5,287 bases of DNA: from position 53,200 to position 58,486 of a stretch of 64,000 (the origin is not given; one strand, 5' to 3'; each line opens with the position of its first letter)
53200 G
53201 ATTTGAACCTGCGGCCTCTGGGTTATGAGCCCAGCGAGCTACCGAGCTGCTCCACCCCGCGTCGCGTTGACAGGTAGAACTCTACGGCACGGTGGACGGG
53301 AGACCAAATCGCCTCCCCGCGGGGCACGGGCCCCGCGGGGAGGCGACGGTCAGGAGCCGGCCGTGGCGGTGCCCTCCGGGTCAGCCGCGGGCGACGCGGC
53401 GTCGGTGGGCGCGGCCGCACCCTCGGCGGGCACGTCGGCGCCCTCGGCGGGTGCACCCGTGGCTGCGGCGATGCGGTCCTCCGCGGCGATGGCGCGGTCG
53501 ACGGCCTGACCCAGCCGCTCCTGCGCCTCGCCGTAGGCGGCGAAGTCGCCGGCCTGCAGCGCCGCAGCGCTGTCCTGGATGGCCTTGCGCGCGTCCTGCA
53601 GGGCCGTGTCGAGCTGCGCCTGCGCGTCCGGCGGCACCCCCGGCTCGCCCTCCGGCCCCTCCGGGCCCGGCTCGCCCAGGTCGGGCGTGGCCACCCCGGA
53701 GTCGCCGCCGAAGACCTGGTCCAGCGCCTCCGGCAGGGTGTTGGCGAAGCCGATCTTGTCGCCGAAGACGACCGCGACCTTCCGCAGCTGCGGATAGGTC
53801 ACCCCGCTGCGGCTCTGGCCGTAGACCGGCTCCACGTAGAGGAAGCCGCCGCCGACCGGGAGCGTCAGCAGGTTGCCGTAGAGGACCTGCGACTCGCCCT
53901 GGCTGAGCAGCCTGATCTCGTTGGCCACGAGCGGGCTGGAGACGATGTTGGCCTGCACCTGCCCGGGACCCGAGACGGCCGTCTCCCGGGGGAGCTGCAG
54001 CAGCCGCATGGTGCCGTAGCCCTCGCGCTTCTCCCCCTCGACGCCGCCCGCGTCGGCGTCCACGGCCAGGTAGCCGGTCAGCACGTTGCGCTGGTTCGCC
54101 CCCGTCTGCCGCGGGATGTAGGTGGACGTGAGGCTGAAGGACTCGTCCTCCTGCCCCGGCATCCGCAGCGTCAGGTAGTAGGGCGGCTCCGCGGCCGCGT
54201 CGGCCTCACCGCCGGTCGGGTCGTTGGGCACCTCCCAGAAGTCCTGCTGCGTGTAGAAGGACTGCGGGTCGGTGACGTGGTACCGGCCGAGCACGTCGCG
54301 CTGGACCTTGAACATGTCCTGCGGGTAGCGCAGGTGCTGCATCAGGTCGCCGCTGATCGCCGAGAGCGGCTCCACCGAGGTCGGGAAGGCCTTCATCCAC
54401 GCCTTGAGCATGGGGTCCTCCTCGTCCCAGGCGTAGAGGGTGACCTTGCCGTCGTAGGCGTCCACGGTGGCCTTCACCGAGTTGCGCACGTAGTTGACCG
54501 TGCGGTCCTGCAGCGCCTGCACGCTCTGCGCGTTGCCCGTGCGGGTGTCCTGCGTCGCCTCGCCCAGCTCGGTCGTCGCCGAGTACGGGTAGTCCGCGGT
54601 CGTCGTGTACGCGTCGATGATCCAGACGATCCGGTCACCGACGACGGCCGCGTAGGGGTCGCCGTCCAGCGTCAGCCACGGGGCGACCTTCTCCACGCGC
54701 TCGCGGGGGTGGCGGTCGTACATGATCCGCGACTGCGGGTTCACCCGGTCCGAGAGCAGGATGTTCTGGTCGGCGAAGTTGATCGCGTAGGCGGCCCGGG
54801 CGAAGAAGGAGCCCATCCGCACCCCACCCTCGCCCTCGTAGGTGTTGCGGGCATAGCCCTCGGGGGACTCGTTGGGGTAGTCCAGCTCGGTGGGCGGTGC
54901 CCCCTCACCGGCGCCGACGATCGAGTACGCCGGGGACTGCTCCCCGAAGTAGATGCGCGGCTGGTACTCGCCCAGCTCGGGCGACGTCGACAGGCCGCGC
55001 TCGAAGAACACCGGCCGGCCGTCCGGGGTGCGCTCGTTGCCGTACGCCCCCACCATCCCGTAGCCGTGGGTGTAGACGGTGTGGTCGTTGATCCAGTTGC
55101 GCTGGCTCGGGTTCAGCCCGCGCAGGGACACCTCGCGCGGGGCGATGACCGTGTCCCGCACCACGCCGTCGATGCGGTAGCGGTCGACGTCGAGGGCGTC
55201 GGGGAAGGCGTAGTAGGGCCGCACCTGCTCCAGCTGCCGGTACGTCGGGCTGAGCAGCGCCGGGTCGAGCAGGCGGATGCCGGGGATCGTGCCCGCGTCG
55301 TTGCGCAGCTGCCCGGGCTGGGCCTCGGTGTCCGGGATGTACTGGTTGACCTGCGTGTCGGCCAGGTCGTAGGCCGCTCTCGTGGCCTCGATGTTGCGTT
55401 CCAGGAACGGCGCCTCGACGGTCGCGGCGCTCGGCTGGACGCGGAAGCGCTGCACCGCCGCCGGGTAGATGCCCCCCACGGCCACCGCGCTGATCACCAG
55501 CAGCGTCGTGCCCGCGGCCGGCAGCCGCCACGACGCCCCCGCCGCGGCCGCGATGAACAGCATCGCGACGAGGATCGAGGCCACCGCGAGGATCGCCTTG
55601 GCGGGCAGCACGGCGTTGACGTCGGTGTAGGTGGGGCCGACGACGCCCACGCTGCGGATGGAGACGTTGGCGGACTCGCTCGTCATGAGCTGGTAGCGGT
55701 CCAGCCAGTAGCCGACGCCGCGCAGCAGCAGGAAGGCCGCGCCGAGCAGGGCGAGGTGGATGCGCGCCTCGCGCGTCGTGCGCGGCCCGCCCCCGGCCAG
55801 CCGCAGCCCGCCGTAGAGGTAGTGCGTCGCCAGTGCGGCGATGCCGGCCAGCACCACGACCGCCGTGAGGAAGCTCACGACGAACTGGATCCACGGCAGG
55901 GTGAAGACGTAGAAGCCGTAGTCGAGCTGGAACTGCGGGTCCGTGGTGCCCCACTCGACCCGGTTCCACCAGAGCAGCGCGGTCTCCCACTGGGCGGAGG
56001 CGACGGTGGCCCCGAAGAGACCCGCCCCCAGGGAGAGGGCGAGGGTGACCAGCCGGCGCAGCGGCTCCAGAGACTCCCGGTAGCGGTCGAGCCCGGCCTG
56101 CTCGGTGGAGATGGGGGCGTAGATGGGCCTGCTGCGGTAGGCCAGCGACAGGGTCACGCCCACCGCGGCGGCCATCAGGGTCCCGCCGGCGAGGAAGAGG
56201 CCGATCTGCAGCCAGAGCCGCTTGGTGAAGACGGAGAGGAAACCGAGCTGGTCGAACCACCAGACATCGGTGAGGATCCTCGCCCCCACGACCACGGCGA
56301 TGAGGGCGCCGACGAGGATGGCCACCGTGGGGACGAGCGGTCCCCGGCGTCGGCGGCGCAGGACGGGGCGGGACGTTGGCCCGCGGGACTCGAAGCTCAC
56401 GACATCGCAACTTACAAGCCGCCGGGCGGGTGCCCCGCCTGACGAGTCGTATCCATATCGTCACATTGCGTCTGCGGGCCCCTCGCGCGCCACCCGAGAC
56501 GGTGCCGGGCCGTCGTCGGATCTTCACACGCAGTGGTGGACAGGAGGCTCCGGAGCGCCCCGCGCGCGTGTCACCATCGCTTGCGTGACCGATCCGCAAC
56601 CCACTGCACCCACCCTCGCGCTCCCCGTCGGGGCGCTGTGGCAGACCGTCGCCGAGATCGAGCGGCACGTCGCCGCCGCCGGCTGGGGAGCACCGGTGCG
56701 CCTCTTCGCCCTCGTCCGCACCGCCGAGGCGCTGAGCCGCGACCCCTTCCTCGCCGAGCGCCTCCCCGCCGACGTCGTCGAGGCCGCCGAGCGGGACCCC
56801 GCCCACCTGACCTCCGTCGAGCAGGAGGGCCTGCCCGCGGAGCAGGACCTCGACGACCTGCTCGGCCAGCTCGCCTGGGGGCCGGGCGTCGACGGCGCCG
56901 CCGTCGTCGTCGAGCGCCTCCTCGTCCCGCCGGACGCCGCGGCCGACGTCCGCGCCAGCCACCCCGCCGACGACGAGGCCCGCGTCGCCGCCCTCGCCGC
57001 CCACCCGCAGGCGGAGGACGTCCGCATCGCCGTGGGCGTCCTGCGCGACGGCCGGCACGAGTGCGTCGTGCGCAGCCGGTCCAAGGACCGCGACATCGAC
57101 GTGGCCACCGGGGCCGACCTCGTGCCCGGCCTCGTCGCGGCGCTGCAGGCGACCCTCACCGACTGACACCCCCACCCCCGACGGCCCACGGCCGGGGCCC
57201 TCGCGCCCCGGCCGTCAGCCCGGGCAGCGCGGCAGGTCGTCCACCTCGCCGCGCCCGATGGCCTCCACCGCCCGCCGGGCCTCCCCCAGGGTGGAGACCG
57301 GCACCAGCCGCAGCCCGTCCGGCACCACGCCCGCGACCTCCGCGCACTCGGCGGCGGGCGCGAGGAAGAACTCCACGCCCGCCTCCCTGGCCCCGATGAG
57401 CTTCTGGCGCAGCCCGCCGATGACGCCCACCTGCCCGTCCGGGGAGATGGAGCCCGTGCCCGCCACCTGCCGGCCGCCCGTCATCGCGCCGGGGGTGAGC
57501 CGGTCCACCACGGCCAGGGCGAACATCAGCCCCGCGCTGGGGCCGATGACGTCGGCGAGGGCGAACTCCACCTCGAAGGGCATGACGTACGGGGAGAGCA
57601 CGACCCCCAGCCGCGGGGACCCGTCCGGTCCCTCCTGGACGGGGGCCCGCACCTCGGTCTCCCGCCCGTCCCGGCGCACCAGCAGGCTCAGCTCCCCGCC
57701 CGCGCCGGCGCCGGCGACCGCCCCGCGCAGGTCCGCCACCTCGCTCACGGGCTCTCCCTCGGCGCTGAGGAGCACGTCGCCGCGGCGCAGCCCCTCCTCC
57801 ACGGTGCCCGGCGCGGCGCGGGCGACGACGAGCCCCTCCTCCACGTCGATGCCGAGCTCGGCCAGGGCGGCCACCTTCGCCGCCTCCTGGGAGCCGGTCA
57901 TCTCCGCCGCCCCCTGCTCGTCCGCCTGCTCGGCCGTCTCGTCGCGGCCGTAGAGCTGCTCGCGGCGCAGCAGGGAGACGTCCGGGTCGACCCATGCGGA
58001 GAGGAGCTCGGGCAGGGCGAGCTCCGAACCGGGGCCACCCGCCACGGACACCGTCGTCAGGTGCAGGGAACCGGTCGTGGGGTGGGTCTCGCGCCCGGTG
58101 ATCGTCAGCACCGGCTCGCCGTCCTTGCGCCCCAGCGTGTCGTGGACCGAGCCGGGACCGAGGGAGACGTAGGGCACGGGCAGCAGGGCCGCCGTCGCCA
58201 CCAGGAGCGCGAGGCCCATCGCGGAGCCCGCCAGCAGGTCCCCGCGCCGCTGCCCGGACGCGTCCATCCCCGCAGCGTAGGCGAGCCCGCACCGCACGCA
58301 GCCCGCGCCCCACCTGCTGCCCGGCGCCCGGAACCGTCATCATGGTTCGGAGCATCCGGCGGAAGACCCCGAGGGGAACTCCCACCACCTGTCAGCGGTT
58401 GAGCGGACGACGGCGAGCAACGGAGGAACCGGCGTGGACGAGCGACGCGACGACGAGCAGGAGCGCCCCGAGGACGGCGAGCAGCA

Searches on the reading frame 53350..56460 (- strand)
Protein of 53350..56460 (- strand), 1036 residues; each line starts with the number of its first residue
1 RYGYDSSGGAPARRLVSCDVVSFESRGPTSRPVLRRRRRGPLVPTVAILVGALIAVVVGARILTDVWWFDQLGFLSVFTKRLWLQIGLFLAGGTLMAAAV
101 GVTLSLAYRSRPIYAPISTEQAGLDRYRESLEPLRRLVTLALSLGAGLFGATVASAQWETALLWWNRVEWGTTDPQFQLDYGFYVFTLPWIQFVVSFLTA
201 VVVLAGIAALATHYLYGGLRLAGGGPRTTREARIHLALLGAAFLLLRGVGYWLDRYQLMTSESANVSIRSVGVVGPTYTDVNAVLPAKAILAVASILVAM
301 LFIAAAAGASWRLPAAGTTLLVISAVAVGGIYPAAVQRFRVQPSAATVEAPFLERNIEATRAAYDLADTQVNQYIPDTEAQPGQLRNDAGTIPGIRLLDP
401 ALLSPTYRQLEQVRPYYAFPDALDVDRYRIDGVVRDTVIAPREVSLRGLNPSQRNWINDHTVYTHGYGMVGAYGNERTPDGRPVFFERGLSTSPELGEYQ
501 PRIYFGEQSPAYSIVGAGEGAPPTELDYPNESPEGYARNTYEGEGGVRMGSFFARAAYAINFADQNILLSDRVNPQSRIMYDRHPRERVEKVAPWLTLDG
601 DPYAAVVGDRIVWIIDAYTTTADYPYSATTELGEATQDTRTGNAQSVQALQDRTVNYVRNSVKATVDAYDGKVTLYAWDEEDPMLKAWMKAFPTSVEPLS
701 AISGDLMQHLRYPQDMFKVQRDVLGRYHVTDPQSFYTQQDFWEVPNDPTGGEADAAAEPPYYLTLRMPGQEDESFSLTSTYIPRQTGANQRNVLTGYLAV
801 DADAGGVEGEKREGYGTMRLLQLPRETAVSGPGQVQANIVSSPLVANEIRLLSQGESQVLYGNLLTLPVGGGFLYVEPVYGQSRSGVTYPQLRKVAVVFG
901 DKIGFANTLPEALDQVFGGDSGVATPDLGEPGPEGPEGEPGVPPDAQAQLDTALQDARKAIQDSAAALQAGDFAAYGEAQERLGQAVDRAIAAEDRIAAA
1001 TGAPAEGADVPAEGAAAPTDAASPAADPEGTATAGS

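Call 49: search_protein_families(library=pfam, proteins=[window:53350-56460:-], max_evalue=0.00001)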
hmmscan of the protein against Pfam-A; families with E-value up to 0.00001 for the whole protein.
window:53350-56460:- (1036 aa): 1 family
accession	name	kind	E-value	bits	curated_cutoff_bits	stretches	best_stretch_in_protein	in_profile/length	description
PF03699.18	UPF0182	-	2e-279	929.5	27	1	43-851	2-769/770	Uncharacterised protein family (UPF0182)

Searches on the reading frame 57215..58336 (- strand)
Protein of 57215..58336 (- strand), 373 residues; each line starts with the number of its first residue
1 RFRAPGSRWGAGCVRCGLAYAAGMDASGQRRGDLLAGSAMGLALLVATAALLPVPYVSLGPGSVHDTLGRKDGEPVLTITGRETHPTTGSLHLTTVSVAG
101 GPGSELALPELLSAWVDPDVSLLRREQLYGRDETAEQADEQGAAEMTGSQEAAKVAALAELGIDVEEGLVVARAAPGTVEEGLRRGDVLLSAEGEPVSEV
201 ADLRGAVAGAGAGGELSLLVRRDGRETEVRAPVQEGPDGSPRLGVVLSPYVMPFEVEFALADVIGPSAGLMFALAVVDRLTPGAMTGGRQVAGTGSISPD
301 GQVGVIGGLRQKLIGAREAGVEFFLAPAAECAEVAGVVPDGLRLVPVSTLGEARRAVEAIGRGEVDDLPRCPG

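Call 49: search_protein_families(library=pfam, proteins=[window:57215-58336:-], max_evalue=0.00001)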
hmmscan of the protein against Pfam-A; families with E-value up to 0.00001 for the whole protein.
window:57215-58336:- (373 aa): 3 families
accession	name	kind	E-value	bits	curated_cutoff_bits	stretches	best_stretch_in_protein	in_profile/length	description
PF05362.19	Lon_C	-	4.6e-10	39.8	21.1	1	265-352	109-197/205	Lon protease (S16) C-terminal proteolytic domain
PF13180.12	PDZ_2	-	7e-07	29.9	27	1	167-231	12-78/80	PDZ domain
PF17820.7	PDZ_6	-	6.7e-06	26.2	27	0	182-222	15-54/54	PDZ domain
